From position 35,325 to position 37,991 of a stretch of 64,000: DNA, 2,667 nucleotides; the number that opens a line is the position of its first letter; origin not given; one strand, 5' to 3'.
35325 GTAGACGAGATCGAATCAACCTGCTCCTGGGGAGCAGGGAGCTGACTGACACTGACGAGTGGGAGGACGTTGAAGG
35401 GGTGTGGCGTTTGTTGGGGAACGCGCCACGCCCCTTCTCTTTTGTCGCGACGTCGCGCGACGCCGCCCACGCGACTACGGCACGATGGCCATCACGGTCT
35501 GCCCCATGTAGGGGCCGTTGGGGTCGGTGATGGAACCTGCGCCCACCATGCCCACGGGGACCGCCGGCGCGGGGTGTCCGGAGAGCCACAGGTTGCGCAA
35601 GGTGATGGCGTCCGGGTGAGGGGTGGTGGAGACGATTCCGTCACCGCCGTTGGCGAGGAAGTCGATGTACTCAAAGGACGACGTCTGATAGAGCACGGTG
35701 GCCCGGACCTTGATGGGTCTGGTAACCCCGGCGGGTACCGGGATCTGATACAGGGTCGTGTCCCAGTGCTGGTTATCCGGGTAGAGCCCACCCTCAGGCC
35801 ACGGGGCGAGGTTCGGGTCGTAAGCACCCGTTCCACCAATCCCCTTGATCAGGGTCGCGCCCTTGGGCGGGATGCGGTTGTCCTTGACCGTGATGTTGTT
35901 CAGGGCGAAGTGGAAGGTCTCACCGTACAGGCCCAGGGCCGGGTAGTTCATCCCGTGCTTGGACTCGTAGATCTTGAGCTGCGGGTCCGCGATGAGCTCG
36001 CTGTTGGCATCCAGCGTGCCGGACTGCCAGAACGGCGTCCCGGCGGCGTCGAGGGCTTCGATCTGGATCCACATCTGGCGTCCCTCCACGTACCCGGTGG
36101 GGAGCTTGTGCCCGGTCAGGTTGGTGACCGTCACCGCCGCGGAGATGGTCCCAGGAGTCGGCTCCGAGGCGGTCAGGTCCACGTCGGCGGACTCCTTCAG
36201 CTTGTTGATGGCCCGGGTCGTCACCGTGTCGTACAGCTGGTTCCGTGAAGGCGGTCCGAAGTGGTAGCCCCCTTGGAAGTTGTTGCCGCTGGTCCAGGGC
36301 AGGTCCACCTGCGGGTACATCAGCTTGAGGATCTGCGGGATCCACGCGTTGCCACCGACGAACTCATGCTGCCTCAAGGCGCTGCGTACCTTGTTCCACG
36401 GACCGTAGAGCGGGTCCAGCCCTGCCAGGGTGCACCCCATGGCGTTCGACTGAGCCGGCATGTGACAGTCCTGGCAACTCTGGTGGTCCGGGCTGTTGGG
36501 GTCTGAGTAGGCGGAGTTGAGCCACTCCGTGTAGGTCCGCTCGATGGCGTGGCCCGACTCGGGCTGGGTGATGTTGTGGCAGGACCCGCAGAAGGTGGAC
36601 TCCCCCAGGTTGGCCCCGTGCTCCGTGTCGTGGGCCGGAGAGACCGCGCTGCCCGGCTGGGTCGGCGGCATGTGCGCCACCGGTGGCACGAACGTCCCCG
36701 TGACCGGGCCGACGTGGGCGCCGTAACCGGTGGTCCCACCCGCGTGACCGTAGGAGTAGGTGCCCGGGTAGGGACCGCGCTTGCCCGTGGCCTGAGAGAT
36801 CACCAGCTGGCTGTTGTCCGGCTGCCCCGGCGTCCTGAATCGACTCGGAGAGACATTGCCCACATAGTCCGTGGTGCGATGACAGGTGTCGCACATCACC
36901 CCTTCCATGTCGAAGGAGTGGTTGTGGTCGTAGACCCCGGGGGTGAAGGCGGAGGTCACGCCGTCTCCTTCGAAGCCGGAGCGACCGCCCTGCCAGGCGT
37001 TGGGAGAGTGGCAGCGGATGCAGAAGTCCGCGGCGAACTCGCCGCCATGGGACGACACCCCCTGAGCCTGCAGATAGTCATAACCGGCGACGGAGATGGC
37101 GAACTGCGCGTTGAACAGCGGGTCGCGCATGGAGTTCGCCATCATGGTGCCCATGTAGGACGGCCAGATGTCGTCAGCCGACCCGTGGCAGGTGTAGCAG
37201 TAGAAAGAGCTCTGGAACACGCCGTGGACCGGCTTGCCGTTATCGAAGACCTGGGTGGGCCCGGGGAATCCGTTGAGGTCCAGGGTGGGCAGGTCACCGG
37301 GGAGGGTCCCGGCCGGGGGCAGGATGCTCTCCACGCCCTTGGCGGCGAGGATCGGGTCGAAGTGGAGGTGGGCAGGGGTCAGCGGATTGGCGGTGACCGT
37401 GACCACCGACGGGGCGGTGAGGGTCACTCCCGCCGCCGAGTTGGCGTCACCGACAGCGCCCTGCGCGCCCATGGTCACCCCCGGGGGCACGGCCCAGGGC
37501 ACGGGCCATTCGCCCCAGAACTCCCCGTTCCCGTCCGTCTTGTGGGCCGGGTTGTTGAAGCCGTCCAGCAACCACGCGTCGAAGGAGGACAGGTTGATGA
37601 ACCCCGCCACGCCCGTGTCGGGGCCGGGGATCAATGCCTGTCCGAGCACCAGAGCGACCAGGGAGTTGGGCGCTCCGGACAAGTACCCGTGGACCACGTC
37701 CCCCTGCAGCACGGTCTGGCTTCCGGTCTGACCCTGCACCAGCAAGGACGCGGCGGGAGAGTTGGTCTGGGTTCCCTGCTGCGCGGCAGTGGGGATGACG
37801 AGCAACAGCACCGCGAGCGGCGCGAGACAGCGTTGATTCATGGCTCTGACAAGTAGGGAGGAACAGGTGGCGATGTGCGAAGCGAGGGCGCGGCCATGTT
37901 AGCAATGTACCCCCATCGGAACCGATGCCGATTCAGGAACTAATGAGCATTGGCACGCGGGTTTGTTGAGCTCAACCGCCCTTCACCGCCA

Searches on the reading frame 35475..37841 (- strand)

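Call 38: search_protein_families(library=pfam, proteins=[window:35475-37841:-], max_evalue=0.001)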
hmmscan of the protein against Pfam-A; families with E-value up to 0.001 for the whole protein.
window:35475-37841:- (788 aa): 1 family
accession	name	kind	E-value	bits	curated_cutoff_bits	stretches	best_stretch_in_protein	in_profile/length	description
PF22113.1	Mtrc-MtrF_II-IV_dom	-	0.00059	19.9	30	0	415-465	120-168/176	Outer membrane cytochrome MtrC/MtrF-like, domains II/IV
